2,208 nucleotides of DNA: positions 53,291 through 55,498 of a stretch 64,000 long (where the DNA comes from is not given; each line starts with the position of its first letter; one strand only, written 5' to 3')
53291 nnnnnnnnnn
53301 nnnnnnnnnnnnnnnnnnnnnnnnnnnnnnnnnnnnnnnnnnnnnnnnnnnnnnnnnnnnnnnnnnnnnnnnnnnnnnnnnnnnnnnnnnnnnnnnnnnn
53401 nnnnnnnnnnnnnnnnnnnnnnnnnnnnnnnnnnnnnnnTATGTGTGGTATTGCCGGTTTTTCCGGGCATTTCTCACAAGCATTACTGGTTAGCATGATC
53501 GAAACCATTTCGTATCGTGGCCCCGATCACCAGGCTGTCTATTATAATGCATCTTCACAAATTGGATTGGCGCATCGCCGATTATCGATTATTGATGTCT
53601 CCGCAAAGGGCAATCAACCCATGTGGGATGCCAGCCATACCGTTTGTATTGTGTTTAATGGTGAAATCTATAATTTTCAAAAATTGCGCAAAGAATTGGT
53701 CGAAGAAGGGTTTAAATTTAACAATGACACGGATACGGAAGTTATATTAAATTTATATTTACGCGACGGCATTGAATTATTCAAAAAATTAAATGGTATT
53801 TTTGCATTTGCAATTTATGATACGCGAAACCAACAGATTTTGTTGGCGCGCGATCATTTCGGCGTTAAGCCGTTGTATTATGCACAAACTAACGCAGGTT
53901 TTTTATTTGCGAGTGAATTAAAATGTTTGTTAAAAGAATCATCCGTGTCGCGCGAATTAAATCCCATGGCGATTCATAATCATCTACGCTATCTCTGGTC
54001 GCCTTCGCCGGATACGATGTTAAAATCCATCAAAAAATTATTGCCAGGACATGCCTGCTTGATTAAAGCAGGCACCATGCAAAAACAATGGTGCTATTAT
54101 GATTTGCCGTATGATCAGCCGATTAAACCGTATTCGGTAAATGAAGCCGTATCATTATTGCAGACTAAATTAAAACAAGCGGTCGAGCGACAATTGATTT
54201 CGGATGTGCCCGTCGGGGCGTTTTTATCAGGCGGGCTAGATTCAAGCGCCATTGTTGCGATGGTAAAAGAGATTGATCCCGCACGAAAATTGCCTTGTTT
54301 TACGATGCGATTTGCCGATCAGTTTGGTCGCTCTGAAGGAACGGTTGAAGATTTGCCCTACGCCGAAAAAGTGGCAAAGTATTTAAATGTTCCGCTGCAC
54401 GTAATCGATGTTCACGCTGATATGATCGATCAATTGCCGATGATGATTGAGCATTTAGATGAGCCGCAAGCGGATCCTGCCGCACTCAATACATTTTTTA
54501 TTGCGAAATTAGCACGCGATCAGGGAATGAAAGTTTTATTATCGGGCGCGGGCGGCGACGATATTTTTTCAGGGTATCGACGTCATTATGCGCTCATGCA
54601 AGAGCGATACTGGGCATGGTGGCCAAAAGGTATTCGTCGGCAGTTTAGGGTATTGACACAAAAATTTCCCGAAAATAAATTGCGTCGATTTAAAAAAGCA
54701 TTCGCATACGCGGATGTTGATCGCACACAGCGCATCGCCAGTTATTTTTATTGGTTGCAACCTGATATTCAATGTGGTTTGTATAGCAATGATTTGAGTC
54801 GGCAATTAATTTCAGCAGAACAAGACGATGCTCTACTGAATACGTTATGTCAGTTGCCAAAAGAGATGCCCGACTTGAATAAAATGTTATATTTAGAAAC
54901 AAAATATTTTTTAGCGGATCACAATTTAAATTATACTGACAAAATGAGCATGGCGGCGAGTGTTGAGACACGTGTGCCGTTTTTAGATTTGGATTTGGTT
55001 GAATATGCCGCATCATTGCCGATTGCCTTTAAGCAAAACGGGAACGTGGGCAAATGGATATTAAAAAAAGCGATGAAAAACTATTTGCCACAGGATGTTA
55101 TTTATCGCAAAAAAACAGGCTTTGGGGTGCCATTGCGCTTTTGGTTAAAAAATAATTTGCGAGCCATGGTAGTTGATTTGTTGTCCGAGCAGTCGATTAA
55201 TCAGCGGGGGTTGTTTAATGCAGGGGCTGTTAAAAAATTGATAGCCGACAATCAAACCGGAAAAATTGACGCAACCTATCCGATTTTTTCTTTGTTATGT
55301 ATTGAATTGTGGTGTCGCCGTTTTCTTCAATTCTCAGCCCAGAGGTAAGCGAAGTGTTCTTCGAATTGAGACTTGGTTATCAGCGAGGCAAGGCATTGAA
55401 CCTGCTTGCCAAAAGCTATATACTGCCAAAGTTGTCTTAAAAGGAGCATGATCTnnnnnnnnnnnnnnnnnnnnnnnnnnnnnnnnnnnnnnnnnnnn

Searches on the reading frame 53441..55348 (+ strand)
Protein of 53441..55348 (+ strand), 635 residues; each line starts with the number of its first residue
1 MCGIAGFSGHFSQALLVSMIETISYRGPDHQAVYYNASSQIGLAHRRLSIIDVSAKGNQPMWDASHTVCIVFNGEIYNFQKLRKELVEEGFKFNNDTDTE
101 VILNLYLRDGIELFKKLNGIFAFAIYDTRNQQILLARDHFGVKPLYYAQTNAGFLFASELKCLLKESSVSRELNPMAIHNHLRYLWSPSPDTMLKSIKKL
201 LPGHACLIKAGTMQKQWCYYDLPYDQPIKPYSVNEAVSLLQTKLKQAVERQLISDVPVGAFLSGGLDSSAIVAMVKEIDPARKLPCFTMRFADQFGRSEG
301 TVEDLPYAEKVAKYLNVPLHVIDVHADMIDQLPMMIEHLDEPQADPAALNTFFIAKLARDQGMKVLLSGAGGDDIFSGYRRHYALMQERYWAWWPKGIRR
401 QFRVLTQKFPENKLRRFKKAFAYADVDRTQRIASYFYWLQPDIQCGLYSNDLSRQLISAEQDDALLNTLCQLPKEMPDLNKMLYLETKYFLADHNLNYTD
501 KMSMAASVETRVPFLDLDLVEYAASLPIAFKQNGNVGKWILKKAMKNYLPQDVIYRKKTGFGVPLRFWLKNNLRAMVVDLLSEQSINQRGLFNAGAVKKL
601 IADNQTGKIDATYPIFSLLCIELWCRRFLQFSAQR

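Call 24: search_protein_families(library=ncbifam, proteins=[window:53441-55348:+], max_evalue=0.1)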
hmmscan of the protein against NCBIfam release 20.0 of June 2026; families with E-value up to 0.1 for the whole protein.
window:53441-55348:+ (635 aa): 15 families
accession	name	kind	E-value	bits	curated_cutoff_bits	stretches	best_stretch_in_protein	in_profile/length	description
TIGR03108.1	eps_aminotran_1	hypoth_equivalog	1.6e-152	509.4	816.9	1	1-625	1-625/628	XrtA/PEP-CTERM system amidotransferase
TIGR01536.1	asn_synth_AEB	equivalog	4.1e-138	461.6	267.1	1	2-561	1-517/517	asparagine synthase (glutamine-hydrolyzing)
TIGR03104.1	trio_amidotrans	equivalog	2.5e-118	395.8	570.1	1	1-606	1-566/589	N-acetylglutaminylglutamine amidotransferase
NF006949.0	PRK09431.1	equivalog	5.6e-96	322.3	499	3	1-169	1-171/554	asparagine synthase B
NF033535.1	lass_lactam_cya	exception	5.4e-79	266.4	525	2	11-407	15-408/668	lasso peptide isopeptide bond-forming cyclase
NF033561.1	macrolact_Ik_Al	subfamily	5.3e-23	81.4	300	2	123-384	83-339/561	albusnodin/ikarugamycin family macrolactam cyclase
NF001484.0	PRK00331.1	subfamily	2.7e-15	55.8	381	1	37-170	63-205/601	isomerizing glutamine--fructose-6-phosphate transaminase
TIGR01135.1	glmS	equivalog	5.9e-15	54.8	418.05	1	37-169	62-203/607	glutamine--fructose-6-phosphate transaminase (isomerizing)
TIGR01134.1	purF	equivalog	7.1e-15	55.3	350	1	39-177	64-213/432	amidophosphoribosyltransferase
NF001138.1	PRK00143.1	equivalog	0.00023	20.2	284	1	261-327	5-71/345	tRNA 2-thiouridine(34) synthase MnmA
TIGR00420.1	trmU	equivalog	0.0003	19.8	236.95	1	261-332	6-79/351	tRNA 2-thiouridine(34) synthase MnmA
TIGR00364.1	TIGR00364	equivalog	0.0088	15.6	150.3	1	261-325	4-60/201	7-cyano-7-deazaguanine synthase QueC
TIGR00552.1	nadE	equivalog_domain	0.047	12.9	63.65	1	235-281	4-48/251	NAD(+) synthase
NF010587.0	PRK13980.1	equivalog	0.052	12.7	255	1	233-326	11-96/267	NAD+ synthase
NF008112.0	PRK10859.1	equivalog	0.081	11.3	354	0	456-523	231-298/483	membrane-bound lytic murein transglycosylase MltF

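Call 30: search_protein_families(library=pfam, proteins=[window:53441-55348:+], max_evalue=0.0001)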
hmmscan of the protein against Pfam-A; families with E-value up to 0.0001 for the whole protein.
window:53441-55348:+ (635 aa): 4 families
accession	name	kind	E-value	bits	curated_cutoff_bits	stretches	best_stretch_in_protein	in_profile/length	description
PF00733.27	Asn_synthase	-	4.2e-94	316.5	21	1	241-625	3-353/354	Asparagine synthase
PF13537.11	GATase_7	-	8.9e-46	155.4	25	1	45-164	1-122/123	Glutamine amidotransferase domain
PF13522.11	GATase_6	-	4.9e-40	137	27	1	31-159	4-130/130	Glutamine amidotransferase domain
PF12481.13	DUF3700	-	4.6e-06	26.7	27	1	67-167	76-179/228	Aluminium induced protein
